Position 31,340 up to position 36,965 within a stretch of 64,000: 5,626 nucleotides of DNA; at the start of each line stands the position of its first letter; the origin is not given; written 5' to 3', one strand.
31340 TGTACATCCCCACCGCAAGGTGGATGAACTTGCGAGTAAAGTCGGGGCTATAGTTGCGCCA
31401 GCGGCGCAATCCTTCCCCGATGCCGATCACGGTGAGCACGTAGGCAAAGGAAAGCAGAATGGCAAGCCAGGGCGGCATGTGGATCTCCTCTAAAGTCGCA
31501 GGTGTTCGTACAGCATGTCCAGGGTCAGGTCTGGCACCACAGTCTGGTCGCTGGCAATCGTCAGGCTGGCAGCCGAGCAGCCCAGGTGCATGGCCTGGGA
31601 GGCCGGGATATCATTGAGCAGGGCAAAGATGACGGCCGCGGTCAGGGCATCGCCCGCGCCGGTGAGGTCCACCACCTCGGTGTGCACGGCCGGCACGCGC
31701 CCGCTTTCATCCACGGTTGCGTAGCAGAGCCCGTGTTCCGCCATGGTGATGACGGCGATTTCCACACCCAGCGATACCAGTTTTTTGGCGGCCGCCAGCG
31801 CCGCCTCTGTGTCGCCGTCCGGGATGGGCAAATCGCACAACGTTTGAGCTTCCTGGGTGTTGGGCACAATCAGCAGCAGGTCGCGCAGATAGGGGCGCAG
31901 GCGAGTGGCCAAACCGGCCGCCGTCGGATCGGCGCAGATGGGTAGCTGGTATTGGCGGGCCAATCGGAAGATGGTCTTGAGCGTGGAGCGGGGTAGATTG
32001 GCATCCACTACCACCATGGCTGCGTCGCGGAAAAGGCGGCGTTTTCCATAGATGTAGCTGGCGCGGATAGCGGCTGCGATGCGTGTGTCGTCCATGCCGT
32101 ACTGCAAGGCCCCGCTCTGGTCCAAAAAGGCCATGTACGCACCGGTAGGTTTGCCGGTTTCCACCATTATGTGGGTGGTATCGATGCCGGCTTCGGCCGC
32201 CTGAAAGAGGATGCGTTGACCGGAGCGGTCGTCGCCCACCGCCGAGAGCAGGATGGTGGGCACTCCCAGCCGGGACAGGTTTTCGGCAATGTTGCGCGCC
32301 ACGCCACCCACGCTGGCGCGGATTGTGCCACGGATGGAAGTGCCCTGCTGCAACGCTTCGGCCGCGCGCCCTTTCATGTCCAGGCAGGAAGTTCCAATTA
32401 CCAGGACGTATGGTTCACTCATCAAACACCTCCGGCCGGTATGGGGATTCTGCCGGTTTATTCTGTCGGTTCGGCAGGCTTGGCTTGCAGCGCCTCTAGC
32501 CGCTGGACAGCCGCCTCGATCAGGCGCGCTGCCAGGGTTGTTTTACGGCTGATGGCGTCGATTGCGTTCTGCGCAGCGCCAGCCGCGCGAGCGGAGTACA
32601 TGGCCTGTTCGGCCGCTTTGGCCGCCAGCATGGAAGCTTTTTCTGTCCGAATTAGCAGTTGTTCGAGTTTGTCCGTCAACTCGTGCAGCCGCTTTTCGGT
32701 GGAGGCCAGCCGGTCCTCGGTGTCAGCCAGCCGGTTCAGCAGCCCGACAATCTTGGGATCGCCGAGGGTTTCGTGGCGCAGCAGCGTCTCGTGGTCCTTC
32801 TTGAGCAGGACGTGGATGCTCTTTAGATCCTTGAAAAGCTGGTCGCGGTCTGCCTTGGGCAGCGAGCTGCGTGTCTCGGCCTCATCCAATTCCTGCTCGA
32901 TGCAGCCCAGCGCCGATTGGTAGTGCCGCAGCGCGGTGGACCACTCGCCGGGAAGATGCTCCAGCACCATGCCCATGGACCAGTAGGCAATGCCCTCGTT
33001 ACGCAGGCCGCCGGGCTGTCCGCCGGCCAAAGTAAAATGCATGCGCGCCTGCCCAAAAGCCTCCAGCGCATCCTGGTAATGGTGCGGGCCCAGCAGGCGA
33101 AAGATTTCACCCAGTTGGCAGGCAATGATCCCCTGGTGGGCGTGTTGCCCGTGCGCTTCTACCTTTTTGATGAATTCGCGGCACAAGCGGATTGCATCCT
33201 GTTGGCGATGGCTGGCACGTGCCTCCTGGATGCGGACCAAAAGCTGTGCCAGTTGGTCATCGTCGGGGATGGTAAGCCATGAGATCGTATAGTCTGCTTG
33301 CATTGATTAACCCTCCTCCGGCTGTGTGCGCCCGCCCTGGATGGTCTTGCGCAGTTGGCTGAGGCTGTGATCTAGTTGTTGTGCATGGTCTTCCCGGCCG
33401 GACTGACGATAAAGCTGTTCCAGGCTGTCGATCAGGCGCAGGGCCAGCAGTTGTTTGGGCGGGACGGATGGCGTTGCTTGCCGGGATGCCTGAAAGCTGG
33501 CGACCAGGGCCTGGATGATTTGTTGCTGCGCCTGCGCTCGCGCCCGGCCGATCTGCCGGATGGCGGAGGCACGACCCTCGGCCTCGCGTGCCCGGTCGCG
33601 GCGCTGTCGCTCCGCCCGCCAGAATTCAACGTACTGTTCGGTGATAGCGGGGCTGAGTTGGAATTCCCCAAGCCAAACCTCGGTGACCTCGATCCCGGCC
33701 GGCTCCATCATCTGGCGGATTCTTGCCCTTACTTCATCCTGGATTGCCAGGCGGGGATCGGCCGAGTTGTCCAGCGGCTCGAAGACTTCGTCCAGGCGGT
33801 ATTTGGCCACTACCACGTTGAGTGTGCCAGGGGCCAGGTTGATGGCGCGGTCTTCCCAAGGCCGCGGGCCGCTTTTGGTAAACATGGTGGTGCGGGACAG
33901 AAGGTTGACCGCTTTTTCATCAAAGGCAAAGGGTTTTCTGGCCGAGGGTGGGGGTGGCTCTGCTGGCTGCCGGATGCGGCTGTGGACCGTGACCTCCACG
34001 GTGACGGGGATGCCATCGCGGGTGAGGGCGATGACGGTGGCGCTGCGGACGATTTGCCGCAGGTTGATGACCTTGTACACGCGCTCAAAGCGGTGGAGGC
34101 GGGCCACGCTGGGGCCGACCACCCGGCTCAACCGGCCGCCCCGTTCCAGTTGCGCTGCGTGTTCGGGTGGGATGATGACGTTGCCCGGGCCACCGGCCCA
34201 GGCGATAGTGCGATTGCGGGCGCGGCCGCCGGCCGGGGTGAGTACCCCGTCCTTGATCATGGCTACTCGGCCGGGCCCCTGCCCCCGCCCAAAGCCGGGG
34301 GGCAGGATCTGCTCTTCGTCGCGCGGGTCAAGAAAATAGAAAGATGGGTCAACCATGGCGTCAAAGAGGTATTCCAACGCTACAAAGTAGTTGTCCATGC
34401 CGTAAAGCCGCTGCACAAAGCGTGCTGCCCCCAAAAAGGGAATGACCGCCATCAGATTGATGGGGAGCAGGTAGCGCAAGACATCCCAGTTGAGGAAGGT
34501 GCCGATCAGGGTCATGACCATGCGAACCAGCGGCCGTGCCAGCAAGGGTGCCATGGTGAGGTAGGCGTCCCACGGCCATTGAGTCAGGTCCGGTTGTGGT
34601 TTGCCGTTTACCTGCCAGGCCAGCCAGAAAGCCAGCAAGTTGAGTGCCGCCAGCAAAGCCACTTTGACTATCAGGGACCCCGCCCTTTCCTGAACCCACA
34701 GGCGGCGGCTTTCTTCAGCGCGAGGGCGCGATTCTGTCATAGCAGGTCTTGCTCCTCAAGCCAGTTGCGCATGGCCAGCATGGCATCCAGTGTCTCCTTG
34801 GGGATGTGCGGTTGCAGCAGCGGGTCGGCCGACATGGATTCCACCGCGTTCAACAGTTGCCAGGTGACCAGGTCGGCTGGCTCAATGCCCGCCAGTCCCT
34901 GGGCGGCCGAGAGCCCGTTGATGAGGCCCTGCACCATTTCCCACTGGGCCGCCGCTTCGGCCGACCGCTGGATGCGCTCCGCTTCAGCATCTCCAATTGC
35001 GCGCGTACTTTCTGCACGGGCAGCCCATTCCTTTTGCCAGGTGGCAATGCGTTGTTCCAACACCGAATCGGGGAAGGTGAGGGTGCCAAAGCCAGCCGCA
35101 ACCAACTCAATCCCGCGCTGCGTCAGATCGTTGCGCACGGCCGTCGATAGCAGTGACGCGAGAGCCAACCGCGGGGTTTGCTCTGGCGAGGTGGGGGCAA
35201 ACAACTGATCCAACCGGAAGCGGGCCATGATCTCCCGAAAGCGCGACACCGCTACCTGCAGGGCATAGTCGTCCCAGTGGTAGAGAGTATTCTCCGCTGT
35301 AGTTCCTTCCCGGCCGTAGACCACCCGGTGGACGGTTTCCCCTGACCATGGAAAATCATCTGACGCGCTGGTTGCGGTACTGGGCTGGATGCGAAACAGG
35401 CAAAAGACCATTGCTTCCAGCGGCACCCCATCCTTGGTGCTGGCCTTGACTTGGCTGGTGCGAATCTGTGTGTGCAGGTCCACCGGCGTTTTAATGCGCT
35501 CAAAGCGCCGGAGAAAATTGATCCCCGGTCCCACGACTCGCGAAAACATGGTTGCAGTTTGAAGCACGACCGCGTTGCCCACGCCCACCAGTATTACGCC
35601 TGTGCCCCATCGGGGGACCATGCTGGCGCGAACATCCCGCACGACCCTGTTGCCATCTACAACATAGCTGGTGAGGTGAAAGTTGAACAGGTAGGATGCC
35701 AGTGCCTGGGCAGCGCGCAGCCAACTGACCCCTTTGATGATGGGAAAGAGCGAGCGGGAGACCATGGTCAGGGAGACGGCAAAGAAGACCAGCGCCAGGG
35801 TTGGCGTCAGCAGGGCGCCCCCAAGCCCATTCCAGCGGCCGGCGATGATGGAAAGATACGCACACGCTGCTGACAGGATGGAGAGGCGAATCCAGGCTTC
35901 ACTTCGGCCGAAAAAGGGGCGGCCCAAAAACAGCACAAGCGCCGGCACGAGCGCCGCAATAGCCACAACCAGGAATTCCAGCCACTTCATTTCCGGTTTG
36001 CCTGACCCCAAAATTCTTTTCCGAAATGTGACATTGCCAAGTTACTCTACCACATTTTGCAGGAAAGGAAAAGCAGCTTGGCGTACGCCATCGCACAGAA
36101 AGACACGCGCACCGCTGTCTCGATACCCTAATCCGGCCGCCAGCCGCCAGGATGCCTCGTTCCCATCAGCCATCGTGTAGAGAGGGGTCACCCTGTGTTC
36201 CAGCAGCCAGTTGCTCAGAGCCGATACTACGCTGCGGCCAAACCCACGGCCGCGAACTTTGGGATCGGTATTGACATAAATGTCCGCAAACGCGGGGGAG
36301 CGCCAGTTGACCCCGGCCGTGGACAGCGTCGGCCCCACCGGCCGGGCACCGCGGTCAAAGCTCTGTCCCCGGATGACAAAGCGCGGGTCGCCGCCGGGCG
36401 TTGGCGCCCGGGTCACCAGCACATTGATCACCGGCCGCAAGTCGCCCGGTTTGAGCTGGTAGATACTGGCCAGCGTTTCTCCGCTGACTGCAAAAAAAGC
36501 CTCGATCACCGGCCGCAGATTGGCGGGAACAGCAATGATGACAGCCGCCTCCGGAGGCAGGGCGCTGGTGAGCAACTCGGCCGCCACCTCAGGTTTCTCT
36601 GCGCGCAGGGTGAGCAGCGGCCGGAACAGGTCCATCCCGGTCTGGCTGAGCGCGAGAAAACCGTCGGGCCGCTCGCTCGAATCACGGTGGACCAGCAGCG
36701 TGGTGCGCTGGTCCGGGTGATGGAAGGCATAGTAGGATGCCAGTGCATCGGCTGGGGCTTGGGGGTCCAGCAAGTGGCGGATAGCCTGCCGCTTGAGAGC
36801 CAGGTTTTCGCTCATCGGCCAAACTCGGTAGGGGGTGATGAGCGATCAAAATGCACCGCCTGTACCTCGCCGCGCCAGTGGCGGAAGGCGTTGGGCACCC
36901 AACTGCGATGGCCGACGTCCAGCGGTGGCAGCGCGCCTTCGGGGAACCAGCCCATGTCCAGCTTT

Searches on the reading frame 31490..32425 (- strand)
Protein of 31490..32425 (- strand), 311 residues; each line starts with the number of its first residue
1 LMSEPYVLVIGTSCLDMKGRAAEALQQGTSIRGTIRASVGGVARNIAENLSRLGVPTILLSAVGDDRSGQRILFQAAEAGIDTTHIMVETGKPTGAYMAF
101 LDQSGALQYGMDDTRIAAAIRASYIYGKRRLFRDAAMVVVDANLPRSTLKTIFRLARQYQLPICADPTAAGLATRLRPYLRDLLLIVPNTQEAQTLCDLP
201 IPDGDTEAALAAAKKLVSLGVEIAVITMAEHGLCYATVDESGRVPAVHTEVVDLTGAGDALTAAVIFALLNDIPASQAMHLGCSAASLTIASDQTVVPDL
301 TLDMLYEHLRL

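Call 5: search_protein_families(library=pfam, proteins=[window:31490-32425:-])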
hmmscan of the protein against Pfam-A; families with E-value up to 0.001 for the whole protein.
window:31490-32425:- (311 aa): 2 families
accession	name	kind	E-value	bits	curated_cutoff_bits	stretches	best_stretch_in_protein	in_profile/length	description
PF00294.29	PfkB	-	4.1e-45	154.9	25.8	1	6-296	3-296/302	pfkB family carbohydrate kinase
PF08543.17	Phos_pyr_kin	-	6.6e-05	22.8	27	1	182-280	119-222/246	Phosphomethylpyrimidine kinase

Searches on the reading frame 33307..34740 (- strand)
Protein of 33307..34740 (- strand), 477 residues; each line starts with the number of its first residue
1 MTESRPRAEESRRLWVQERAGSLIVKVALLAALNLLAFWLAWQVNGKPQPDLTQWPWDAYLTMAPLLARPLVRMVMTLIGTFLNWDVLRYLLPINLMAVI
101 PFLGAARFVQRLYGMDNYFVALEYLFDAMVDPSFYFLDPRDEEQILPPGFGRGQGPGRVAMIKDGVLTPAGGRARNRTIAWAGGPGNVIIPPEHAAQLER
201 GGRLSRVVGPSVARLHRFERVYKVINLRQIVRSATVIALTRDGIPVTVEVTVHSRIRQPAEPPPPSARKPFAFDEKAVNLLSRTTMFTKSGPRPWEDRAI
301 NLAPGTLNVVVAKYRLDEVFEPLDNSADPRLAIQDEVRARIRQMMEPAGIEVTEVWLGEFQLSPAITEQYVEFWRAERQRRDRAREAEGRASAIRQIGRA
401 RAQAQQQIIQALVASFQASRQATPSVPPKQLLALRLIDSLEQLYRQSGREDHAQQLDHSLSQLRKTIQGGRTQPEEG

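Call 5: search_protein_families(library=pfam, proteins=[window:33307-34740:-])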
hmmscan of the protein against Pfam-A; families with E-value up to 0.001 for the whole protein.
window:33307-34740:- (477 aa): 1 family
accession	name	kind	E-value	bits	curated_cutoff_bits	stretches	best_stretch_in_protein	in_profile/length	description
PF01145.31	Band_7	-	8.1e-16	59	23.6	1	189-390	2-175/176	SPFH domain / Band 7 family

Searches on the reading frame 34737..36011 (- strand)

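Call 6: search_protein_families(library=pfam, proteins=[window:34737-36011:-])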
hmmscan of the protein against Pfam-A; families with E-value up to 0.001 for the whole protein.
window:34737-36011:- (424 aa): 1 family
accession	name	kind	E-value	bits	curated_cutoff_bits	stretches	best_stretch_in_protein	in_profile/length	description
PF01145.31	Band_7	-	9.3e-12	45.8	23.6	1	142-344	3-174/176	SPFH domain / Band 7 family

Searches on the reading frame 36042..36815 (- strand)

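Call 6: search_protein_families(library=pfam, proteins=[window:36042-36815:-])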
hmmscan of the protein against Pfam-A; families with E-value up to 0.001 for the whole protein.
window:36042-36815:- (257 aa): 3 families
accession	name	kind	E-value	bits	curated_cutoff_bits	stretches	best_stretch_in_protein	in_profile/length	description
PF08445.16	FR47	-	1.8e-07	31.5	22.1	1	181-237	27-83/86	FR47-like protein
PF12746.13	GNAT_acetyltran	-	1.4e-05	25.3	26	1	172-234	177-237/243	GNAT acetyltransferase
PF00583.31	Acetyltransf_1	-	0.00018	22.2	20.7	1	180-231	64-116/116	Acetyltransferase (GNAT) family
